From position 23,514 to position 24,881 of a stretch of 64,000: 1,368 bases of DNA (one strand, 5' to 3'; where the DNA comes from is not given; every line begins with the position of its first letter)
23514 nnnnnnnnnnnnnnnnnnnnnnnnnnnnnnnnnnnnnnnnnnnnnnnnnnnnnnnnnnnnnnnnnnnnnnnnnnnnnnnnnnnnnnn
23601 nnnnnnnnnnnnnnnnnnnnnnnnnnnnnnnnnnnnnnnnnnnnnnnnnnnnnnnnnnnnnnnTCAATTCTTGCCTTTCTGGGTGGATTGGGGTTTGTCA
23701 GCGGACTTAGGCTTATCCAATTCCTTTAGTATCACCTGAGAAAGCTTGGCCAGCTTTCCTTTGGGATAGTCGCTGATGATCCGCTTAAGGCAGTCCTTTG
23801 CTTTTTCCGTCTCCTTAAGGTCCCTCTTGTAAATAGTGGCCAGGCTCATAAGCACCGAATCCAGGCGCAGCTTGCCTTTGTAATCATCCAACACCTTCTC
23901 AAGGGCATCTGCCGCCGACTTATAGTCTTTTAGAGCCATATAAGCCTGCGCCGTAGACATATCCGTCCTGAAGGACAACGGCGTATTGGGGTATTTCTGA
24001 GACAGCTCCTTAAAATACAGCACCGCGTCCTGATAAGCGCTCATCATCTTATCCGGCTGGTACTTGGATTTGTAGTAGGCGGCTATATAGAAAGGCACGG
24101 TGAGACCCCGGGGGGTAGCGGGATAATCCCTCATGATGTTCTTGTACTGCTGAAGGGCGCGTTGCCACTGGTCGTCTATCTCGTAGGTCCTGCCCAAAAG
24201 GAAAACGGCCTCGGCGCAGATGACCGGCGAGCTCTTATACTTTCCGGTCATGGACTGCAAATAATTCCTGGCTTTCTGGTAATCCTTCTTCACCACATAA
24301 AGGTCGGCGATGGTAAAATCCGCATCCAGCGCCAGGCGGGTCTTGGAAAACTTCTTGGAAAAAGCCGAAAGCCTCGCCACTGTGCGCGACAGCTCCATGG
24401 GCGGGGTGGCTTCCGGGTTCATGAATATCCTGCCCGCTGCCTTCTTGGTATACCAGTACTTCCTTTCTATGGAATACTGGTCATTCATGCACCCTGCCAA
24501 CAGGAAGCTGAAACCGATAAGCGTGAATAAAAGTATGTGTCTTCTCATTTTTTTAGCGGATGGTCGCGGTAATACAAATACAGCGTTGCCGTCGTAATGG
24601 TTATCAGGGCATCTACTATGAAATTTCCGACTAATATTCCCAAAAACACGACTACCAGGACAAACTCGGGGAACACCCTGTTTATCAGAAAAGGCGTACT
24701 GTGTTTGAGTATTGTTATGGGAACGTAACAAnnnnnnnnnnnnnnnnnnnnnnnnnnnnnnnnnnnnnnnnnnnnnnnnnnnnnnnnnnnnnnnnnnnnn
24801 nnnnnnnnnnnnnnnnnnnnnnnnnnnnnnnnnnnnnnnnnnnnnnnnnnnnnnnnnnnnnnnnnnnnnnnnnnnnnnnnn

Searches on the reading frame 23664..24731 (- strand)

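Call 8: search_protein_families(library=ncbifam, proteins=[window:23664-24731:-], max_evalue=0.001)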
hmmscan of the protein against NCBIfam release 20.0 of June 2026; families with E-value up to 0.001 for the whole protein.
window:23664-24731:- (355 aa): 8 families
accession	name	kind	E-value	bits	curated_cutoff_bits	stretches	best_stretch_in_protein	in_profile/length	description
TIGR02795.1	tol_pal_ybgF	equivalog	1.3e-24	87.1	90.1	2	232-332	17-116/119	tol-pal system protein YbgF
TIGR03302.1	OM_YfiO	subfamily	4.3e-14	52.6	81.4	2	141-252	39-150/239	outer membrane protein assembly factor BamD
NF052312.1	T9SS_PorW_SprE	equivalog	5.2e-11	41.9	250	1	132-283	176-319/716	type IX secretion system periplasmic lipoprotein PorW/SprE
TIGR02917.1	PEP_TPR_lipo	equivalog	6.5e-08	30.9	312.2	0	233-325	617-769/899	XrtA/PEP-CTERM system TPR-repeat protein PrsT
NF040959.1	MamA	equivalog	1.4e-06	27.9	200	0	122-198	92-164/204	magnetosome protein MamA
NF008756.0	PRK11788.1-4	equivalog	3.3e-06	26.4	474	1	183-322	151-279/389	lipopolysaccharide assembly protein LapB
NF008068.0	PRK10803.1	equivalog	0.00021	21.3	383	0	118-206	163-250/263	cell division protein CpoB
NF008757.0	PRK11788.1-5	equivalog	0.00057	19.2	363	0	151-340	123-297/388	lipopolysaccharide assembly protein LapB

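Call 9: search_protein_families(library=pfam, proteins=[window:23664-24731:-], max_evalue=0.001)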
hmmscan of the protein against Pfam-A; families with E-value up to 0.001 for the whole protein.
window:23664-24731:- (355 aa): 14 families
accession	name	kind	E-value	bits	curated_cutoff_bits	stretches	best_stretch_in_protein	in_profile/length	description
PF13174.12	TPR_6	-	8.4e-16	57.9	26.3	1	294-324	3-32/33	Tetratricopeptide repeat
PF13428.12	TPR_14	-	1.2e-10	41.4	23.5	0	260-285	7-32/44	Tetratricopeptide repeat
PF07719.23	TPR_2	-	8.4e-09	35.3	27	0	261-282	8-29/34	Tetratricopeptide repeat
PF14559.12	TPR_19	-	9.9e-08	32.6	25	0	232-284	6-55/68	Tetratricopeptide repeat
PF13432.12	TPR_16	-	1.9e-07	31.8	32.7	0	233-284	13-61/65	Tetratricopeptide repeat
PF13525.12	YfiO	-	1.9e-07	31.5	25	1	231-331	19-129/203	Outer membrane lipoprotein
PF09976.15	TPR_21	-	3.8e-07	30.5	25.5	0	234-339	56-160/193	Tetratricopeptide repeat-like domain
PF25063.1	ARM_TT21_C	-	3.4e-06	27.5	35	0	252-319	16-82/209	Tetratricopeptide repeat protein 21 C-terminal ARM domain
PF13424.12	TPR_12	-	1.5e-05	25.5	30.1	0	261-320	10-73/77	Tetratricopeptide repeat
PF20308.4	TPR-S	-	1.9e-05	25.6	27.6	0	233-325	2-85/102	Tetratricopeptide Repeats-Sensor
PF13181.12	TPR_8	-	0.00011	22.5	25.7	0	261-281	8-28/34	Tetratricopeptide repeat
PF04733.20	Coatomer_E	-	0.00014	21.9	21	1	231-328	181-272/290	Coatomer epsilon subunit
PF25058.1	ARM_TT21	-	0.00049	20.5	27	0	258-318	61-120/155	Tetratricopeptide repeat protein 21 ARM repeat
PF12895.13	ANAPC3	-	0.00065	20.4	27.2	0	230-316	2-80/82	Anaphase-promoting complex, cyclosome, subunit 3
